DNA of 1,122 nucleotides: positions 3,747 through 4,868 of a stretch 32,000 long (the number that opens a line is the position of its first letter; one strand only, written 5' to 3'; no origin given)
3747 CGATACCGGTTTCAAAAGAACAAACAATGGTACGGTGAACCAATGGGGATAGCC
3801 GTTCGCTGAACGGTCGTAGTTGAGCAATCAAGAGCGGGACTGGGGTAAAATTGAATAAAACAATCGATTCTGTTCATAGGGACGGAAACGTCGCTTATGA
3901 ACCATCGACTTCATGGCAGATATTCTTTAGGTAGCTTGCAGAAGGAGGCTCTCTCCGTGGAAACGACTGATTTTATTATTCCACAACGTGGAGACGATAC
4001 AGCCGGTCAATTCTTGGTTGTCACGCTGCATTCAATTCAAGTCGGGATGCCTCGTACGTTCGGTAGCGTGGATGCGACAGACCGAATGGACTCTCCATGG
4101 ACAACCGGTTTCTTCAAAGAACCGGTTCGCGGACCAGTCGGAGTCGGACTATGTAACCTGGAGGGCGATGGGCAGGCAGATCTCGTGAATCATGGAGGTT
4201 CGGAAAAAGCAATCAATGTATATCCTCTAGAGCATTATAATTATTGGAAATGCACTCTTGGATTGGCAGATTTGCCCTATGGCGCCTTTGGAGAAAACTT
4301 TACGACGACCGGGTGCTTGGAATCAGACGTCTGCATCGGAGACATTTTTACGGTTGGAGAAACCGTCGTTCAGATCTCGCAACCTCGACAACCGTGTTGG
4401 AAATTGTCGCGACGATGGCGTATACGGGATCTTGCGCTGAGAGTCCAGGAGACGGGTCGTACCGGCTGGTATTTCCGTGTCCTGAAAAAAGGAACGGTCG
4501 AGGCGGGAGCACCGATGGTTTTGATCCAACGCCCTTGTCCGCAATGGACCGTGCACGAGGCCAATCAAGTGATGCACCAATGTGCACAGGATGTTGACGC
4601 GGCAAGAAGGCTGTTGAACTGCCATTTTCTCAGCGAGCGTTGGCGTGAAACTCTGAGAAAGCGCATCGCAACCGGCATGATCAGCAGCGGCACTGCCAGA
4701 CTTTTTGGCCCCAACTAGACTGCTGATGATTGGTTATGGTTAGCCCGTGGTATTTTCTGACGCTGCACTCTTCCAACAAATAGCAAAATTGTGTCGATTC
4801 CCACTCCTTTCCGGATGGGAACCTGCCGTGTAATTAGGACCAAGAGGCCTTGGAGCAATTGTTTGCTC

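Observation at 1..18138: Ammonia-oxidation island (amoC, haoAB-cycAB, dedicated ccmA-I) next to a non-classical housekeeping backbone, consistent with a complete nitrifier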

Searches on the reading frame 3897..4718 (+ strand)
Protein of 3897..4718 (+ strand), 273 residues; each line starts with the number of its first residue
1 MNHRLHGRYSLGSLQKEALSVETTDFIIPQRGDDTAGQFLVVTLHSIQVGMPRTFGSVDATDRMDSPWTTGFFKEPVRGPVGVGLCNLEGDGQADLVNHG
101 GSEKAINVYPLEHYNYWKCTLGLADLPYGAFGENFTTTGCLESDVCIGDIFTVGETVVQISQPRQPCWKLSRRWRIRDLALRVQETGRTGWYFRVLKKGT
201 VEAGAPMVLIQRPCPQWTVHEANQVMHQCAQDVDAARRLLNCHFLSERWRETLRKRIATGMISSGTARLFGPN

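Call 4: search_protein_families(library=pfam, proteins=[window:3897-4718:+])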
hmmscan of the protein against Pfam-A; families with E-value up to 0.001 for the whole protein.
window:3897-4718:+ (273 aa): 2 families
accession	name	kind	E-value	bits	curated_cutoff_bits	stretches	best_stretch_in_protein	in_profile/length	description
PF03473.23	MOSC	-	4.8e-36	123.8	22.7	1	97-207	3-119/120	MOSC domain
PF03475.19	YiiM_3-alpha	-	1.3e-11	44.6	22.7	1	217-260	1-44/44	YiiM-like, 3-alpha helix domain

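Call 40: find_related_loci(query=window:4032-4718:+, collection=metagenome_contigs, flank=10000)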
Query window:4032-4718:+ (228 aa) in metagenome_contigs; peptide patterns used: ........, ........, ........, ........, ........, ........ (x = any residue, [..] = any of these).
600 stretches matched a pattern (row limit reached: there are more); 568 encode a relative of the query (tblastn E <= 1e-3); the best 80 are kept; 80 distinct loci.
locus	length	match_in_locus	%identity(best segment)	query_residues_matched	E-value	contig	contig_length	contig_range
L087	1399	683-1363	69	1-227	2e-118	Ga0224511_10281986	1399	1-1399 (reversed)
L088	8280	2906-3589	64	1-228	1e-103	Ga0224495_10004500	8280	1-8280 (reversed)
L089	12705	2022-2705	64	1-228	1e-102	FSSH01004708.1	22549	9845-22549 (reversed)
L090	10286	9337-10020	64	1-228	2e-102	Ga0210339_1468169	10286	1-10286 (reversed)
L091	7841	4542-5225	66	1-228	2e-102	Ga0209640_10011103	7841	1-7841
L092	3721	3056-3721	65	1-222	2e-102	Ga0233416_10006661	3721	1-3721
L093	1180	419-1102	62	1-228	4e-110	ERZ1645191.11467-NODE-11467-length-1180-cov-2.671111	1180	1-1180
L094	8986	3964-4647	65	1-228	1e-99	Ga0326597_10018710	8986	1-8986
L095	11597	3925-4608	62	1-228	2e-99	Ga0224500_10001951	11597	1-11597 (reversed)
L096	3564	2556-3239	65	1-228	1e-100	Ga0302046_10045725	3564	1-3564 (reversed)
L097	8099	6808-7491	62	1-228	1e-98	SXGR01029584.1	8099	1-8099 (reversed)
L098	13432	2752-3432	62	1-227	2e-98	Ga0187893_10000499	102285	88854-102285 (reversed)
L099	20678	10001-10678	63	1-226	3e-98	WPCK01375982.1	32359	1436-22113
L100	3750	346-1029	64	1-228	1e-98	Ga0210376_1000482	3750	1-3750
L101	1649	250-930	63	1-227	2e-103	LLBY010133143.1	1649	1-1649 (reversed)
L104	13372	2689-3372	61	1-228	8e-95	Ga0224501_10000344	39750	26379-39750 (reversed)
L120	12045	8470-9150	57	1-227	2e-87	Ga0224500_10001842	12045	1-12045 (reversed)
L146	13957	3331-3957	58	1-209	2e-81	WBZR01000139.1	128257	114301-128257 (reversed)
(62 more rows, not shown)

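Call 45: search_protein_families(library=pfam, proteins=[L120:3692-4510:-, L120:2734-3579:-, L120:1478-2737:-, L120:407-1219:-, L120:5316-5942:-, L120:5950-6645:-, L120:6587-7177:-, L120:7447-7923:+, L120:7920-8405:+, L104:558-2009:+], max_evalue=0.001)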
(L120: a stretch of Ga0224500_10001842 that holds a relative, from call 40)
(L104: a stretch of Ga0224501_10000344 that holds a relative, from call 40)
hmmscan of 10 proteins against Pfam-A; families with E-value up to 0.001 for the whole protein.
L120:3692-4510:- (272 aa): 1 family
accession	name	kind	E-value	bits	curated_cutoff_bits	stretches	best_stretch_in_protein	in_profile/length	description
PF04896.17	AmoC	-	3.1e-107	357.9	26.7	1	4-247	3-244/245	Ammonia monooxygenase/methane monooxygenase, subunit C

L120:2734-3579:- (281 aa): 1 family
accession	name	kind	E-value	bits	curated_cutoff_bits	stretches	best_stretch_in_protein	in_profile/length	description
PF02461.21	AMO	-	3.3e-100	335.4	27.5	1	12-247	2-236/238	Ammonia monooxygenase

L120:1478-2737:- (419 aa): 1 family
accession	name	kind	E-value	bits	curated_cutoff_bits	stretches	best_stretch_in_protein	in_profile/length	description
PF04744.17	Monooxygenase_B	-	6.8e-154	513.1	22.7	1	34-414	1-380/380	Monooxygenase subunit B protein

L120:407-1219:- (270 aa): 0 families

L120:5316-5942:- (208 aa): 0 families

L120:5950-6645:- (231 aa): 0 families

L120:6587-7177:- (196 aa): 0 families

L120:7447-7923:+ (158 aa): 1 family
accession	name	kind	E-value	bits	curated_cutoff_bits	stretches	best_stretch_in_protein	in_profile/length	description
PF00210.30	Ferritin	-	1e-34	119.9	24.5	1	9-143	2-141/142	Ferritin-like domain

L120:7920-8405:+ (161 aa): 1 family
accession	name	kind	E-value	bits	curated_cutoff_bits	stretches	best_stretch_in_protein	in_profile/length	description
PF00210.30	Ferritin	-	5.3e-30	104.7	24.5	1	14-148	2-141/142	Ferritin-like domain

L104:558-2009:+ (483 aa): 2 families
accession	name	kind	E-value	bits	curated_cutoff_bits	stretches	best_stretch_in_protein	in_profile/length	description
PF13701.12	DDE_Tnp_1_4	-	2.8e-42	144.9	34.7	1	12-440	6-429/435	Transposase DDE domain group 1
PF01609.27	DDE_Tnp_1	-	2.4e-12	47.5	23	1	144-381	7-200/200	Transposase DDE domain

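Call 53: search_protein_families(library=pfam, proteins=[L120:5316-5942:-], max_evalue=0.001)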
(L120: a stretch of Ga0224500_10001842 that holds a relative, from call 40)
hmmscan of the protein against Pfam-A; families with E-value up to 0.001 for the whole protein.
L120:5316-5942:- (208 aa): 0 families

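Call 56: find_homologous_proteins(query=window:4032-4718:+, max_evalue=1e-40)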
Query window:4032-4718:+ (228 aa): 6143 proteins with E <= 1e-40 among 7366 candidates; the best 120 are listed.
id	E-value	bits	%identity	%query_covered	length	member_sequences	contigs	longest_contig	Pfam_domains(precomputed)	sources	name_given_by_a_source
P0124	5.0e-158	542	100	100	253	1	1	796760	PF03475.20,PF03473.24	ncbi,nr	ncbi:MAG: MOSC domain-containing protein [Nitrospira sp.]|nr:MOSC domain-containing protein [Nitrosp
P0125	7.0e-141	485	90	100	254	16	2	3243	PF03475.20,PF03473.24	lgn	-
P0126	1.3e-135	468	87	100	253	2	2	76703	PF03475.20,PF03473.24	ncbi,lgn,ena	-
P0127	3.6e-117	408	75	100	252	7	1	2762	PF03475.20,PF03473.24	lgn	-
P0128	2.3e-111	389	72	100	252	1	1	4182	PF03475.20,PF03473.24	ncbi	ncbi:MAG: MOSC domain-containing protein [Candidatus Methanomethylicaceae archaeon]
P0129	1.4e-108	380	87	82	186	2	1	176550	PF03475.20,PF03473.24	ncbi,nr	ncbi:MAG: MOSC domain-containing protein [Nitrospira sp.]|nr:MOSC domain-containing protein [Nitrosp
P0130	2.5e-106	372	67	100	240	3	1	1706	PF03475.20,PF03473.24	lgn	-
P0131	1.2e-104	367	73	92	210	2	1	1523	PF03475.20,PF03473.24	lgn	-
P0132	4.9e-104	365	66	100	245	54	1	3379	PF03475.20,PF03473.24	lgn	-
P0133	3.3e-103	362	65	100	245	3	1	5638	PF03475.20,PF03473.24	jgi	jgi:MOSC domain-containing protein YiiM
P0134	1.7e-102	360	64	100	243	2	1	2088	PF03475.20,PF03473.24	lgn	-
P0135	2.6e-102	359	64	100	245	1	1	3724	PF03475.20,PF03473.24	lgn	-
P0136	3.4e-102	359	65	100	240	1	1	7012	PF03475.20,PF03473.24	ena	-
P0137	4.0e-102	359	65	99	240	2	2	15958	PF03475.20,PF03473.24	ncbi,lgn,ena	-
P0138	6.0e-102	358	63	100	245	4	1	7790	PF03475.20,PF03473.24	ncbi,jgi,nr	ncbi:MAG: MOSC domain-containing protein [Nitrospira sp.]|nr:MOSC domain-containing protein [Nitrosp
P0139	9.6e-102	357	66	100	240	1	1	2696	PF03475.20,PF03473.24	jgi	jgi:MOSC domain-containing protein YiiM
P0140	1.4e-101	357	63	100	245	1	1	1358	PF03475.20,PF03473.24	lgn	-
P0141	2.5e-101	356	66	100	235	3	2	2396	PF03475.20,PF03473.24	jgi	jgi:MOSC domain-containing protein YiiM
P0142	7.5e-101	354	66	100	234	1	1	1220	PF03475.20,PF03473.24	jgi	-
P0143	7.7e-101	354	64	100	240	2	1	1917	PF03475.20,PF03473.24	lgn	-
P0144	9.2e-101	354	66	100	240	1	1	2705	PF03475.20,PF03473.24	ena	-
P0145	1.0e-100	354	64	100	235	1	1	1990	PF03475.20,PF03473.24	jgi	-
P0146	1.2e-100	354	64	100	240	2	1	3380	PF03475.20,PF03473.24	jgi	jgi:MOSC domain-containing protein YiiM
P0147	2.3e-100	353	64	100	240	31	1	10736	PF03475.20,PF03473.24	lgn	-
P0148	3.5e-100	352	64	100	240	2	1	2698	PF03475.20,PF03473.24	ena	-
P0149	4.3e-100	352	63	100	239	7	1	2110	PF03475.20,PF03473.24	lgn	-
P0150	5.4e-100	352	66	100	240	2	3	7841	PF03475.20,PF03473.24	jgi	-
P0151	6.0e-100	351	65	100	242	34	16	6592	PF03475.20,PF03473.24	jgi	jgi:MOSC domain-containing protein YiiM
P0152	8.6e-100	351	68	99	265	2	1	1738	PF03475.20,PF03473.24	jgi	-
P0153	8.6e-100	351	68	96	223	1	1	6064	PF03475.20,PF03473.24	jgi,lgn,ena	-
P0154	1.0e-99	351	64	100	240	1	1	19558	PF03475.20,PF03473.24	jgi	jgi:MOSC domain-containing protein YiiM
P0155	1.7e-99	350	63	100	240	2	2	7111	PF03475.20,PF03473.24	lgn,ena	-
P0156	3.7e-99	349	63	100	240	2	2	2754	PF03475.20,PF03473.24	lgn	-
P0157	4.1e-99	349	66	99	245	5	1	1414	PF03475.20,PF03473.24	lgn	-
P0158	4.8e-99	349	66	99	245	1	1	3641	PF03475.20,PF03473.24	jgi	-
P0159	7.2e-99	348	64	100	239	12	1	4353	PF03475.20,PF03473.24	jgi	jgi:MOSC domain-containing protein YiiM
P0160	7.8e-99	348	67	100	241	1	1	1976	PF03475.20,PF03473.24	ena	-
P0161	9.6e-99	348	67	100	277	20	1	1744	PF03475.20,PF03473.24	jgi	jgi:MOSC domain-containing protein YiiM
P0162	1.1e-98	347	65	99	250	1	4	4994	PF03475.20,PF03473.24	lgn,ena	-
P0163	1.4e-98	347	63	100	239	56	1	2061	PF03475.20,PF03473.24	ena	-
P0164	1.4e-98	347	65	98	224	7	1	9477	PF03475.20,PF03473.24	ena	-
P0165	1.7e-98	347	64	100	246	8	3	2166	PF03475.20,PF03473.24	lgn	-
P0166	1.8e-98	347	66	98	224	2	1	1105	PF03475.20,PF03473.24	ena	-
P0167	2.1e-98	346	65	100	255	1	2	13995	PF03475.20,PF03473.24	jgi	-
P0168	2.2e-98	346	69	92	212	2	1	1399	PF03475.20,PF03473.24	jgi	-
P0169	4.9e-98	345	67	91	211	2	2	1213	PF03475.20,PF03473.24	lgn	-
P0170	5.9e-98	345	63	100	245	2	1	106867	PF03475.20,PF03473.24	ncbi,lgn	-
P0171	6.0e-98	345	62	100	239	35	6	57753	PF03475.20,PF03473.24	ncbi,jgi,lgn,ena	ncbi:MAG: MOSC domain-containing protein [Nitrospirota bacterium]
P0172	6.2e-98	345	65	100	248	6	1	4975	PF03475.20,PF03473.24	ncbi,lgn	-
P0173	1.0e-97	344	63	100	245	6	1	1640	PF03475.20,PF03473.24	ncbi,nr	ncbi:MAG: MOSC domain-containing protein [Nitrospira sp.]|nr:MOSC domain-containing protein [Nitrosp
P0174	3.0e-97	343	65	99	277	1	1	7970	PF03475.20,PF03473.24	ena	-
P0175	3.3e-97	342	64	100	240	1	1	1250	PF03475.20,PF03473.24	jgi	jgi:MOSC domain-containing protein YiiM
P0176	7.8e-97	341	63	100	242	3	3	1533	PF03475.20,PF03473.24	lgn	-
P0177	1.0e-96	341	65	99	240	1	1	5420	PF03475.20,PF03473.24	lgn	-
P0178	2.5e-96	340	65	99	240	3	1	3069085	PF03475.20,PF03473.24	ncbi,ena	-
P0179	2.7e-96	340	63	100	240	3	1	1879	PF03475.20,PF03473.24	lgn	-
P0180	3.3e-96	339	66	91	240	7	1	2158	PF03475.20,PF03473.24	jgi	-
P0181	3.4e-96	339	64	99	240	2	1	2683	PF03475.20,PF03473.24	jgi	jgi:MOSC domain-containing protein YiiM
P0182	5.5e-96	338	63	100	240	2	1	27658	PF03475.20,PF03473.24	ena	-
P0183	6.1e-96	338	62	100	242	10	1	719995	PF03475.20,PF03473.24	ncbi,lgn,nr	ncbi:MAG: MOSC domain-containing protein [Nitrospira sp. BO4]|nr:MOSC domain-containing protein [Nit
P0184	7.7e-96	338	65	97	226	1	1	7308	PF03475.20,PF03473.24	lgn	-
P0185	1.1e-95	337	61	100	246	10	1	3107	PF03475.20,PF03473.24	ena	-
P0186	1.2e-95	337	64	99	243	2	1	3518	PF03475.20,PF03473.24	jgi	jgi:MOSC domain-containing protein YiiM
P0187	1.6e-95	337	62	98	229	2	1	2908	PF03475.20,PF03473.24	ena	-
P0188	1.6e-95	337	64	99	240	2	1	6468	PF03475.20,PF03473.24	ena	-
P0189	1.7e-95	337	64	100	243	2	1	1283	PF03475.20,PF03473.24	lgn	-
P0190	1.9e-95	337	65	100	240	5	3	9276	PF03475.20,PF03473.24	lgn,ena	-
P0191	2.2e-95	336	63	100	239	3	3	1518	PF03475.20,PF03473.24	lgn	-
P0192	3.1e-95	336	63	100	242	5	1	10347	PF03473.24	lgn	-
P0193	6.5e-95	335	66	98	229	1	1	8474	PF03475.20,PF03473.24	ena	-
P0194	7.9e-95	335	62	100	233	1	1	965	PF03475.20,PF03473.24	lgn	-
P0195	2.2e-94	333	60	100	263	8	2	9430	PF03475.20,PF03473.24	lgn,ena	-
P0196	2.6e-94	333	64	100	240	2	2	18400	PF03475.20,PF03473.24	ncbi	-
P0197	2.8e-94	333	62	99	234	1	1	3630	PF03475.20,PF03473.24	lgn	-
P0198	3.2e-94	333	64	100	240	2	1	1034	PF03475.20,PF03473.24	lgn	-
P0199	3.3e-94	333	63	100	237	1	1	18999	PF03475.20,PF03473.24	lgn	-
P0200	3.9e-94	332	63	100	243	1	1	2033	PF03475.20,PF03473.24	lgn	-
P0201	4.3e-94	332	63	99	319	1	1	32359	PF03475.20,PF03473.24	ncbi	-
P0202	4.9e-94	332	64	99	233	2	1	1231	PF03475.20,PF03473.24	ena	-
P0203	5.8e-94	332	63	99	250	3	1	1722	PF03475.20,PF03473.24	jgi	-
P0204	8.0e-94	331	62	100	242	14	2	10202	PF03475.20,PF03473.24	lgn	-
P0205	1.5e-93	331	61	100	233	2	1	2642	PF03475.20,PF03473.24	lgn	-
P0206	1.7e-93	330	61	100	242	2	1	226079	PF03475.20,PF03473.24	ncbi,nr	ncbi:MAG: MOSC domain-containing protein [Nitrospira sp.]|nr:MOSC domain-containing protein [Nitrosp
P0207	2.4e-93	330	63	100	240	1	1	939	PF03475.20,PF03473.24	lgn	-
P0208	2.7e-93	330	64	100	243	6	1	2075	PF03475.20,PF03473.24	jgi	-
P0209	2.8e-93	330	62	99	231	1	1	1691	PF03475.20,PF03473.24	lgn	-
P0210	2.9e-93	330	61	100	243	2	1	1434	PF03475.20,PF03473.24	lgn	-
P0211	3.8e-93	329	62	100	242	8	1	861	PF03475.20,PF03473.24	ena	-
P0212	4.8e-93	329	63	100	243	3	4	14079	PF03475.20,PF03473.24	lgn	-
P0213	9.1e-93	328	61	100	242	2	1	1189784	PF03475.20,PF03473.24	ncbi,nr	ncbi:MAG: MOSC domain-containing protein [Nitrospira sp.]|nr:MOSC domain-containing protein [Nitrosp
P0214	1.0e-92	328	62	100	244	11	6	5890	PF03475.20,PF03473.24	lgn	-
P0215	1.1e-92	328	63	100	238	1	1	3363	PF03475.20,PF03473.24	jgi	jgi:MOSC domain-containing protein YiiM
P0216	1.2e-92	328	63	100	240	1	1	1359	PF03475.20,PF03473.24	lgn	-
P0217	1.5e-92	327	62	100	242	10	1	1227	PF03475.20,PF03473.24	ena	-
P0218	1.5e-92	327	63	100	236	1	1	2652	PF03475.20,PF03473.24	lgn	-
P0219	1.7e-92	327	60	100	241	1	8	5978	PF03475.20,PF03473.24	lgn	-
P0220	2.0e-92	327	62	99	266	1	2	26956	PF03475.20,PF03473.24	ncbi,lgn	-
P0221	2.4e-92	327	62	100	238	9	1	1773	PF03475.20,PF03473.24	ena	-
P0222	3.3e-92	326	62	99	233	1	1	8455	PF03475.20,PF03473.24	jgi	jgi:MOSC domain-containing protein YiiM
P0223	4.8e-92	326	61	100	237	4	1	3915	PF03475.20,PF03473.24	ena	-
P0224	7.2e-92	325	62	99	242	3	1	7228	PF03475.20,PF03473.24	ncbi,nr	ncbi:MAG: MOSC domain-containing protein [Nitrospira sp.]|nr:MOSC domain-containing protein [Nitrosp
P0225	9.2e-92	325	62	99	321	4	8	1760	PF03475.20,PF03473.24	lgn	-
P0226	1.1e-91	324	61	100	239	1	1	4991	PF03475.20,PF03473.24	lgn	-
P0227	1.1e-91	324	62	100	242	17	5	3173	PF03475.20,PF03473.24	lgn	-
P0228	1.1e-91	324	60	100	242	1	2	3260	PF03475.20,PF03473.24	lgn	-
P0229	1.5e-91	324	63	100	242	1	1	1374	PF03475.20,PF03473.24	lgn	-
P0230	1.7e-91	324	63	91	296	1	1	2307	PF03475.20,PF03473.24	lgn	-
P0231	2.3e-91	323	61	100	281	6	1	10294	PF03475.20,PF03473.24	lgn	-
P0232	2.6e-91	323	61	99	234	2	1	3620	PF03475.20,PF03473.24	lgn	-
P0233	3.4e-91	323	61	100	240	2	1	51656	PF03475.20,PF03473.24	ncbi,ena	-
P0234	4.1e-91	323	60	100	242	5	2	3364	PF03475.20,PF03473.24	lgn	-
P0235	4.4e-91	322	63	100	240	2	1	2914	PF03475.20,PF03473.24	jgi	jgi:MOSC domain-containing protein YiiM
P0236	5.0e-91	322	62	100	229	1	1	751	PF03475.20,PF03473.24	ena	-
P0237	5.5e-91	322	61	99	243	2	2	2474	PF03475.20,PF03473.24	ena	-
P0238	6.1e-91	322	62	100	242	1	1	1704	PF03475.20,PF03473.24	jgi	-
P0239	7.6e-91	322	61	100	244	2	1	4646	PF03475.20,PF03473.24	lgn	-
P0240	9.7e-91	321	62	100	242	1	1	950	PF03475.20,PF03473.24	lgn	-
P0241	1.0e-90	321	60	99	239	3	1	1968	PF03475.20,PF03473.24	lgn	-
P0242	1.0e-90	321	66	91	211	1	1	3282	PF03475.20,PF03473.24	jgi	jgi:MOSC domain-containing protein YiiM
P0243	1.4e-90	321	62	100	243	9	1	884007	PF03475.20,PF03473.24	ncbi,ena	-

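Call 57: find_encoding_contigs(protein=P0124, flank=10000, max_places=3)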
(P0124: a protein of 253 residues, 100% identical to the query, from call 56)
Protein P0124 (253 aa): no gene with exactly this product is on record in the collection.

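Call 58: list_cluster_members(proteins=[P0124, P0126, P0129])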
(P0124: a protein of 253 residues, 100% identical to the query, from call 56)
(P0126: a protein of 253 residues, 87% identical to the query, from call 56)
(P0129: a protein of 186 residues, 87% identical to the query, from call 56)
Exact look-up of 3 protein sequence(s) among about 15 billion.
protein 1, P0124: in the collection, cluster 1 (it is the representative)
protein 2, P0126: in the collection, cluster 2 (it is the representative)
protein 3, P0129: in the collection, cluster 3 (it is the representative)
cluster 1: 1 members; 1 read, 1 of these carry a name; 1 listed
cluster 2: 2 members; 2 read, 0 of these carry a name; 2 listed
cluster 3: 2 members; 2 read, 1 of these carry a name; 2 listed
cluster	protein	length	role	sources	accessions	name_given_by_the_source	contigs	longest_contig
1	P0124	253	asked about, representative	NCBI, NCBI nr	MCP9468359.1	MAG: MOSC domain-containing protein [Nitrospira sp.] | MOSC domain-containing protein [Nitrospira sp.]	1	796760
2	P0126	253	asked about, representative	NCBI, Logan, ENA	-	-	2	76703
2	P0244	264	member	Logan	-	-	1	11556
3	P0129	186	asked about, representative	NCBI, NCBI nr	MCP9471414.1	MAG: MOSC domain-containing protein [Nitrospira sp.] | MOSC domain-containing protein [Nitrospira sp.]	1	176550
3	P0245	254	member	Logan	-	-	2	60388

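Call 59: find_encoding_contigs(protein=P0126, flank=10000, max_places=3)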
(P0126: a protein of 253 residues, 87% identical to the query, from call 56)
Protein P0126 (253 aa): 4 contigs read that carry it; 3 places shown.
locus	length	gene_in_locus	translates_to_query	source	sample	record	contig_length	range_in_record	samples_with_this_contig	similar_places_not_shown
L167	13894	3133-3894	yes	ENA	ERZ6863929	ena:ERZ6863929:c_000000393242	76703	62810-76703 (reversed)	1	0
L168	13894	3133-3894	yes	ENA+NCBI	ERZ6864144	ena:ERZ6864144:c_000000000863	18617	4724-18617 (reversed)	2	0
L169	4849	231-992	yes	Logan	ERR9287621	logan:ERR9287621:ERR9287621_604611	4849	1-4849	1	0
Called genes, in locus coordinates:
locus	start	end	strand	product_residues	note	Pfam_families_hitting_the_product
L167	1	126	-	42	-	?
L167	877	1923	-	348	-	PF01527:HTH_Tnp_1 (weak), PF00665:rve, PF13683:rve_3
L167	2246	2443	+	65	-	-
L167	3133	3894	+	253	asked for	PF03473:MOSC, PF03475:YiiM_3-alpha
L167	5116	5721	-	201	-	PF03264:Cytochrom_NNT, PF14522:Cytochrome_C7 (faint), PF22113:Mtrc-MtrF_II-IV_dom (faint)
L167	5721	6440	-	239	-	PF13435:Cytochrome_C554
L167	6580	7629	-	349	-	PF27869:HaoB_nitrify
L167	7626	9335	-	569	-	PF14522:Cytochrome_C7 (faint), PF13447:Multi-haem_cyto, PF22113:Mtrc-MtrF_II-IV_dom (weak)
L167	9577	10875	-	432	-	PF14559:TPR_19 (faint), PF23914:TPR_CcmH_CycH, PF13414:TPR_11 (faint), PF00515:TPR_1 (weak), PF07719:TPR_2 (weak), PF13181:TPR_8 (weak), PF13428:TPR_14 (weak), PF23892:Ig_CycH, +2 more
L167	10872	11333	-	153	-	PF03918:CcmH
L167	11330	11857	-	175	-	PF08534:Redoxin, PF00578:AhpC-TSA, PF00085:Thioredoxin (faint)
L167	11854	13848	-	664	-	PF01578:Cytochrom_C_asm, PF16327:CcmF_C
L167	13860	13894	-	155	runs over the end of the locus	PF03100:CcmE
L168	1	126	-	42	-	?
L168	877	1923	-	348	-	PF01527:HTH_Tnp_1 (weak), PF00665:rve, PF13683:rve_3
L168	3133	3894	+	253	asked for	PF03473:MOSC, PF03475:YiiM_3-alpha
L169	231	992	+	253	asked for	PF03473:MOSC, PF03475:YiiM_3-alpha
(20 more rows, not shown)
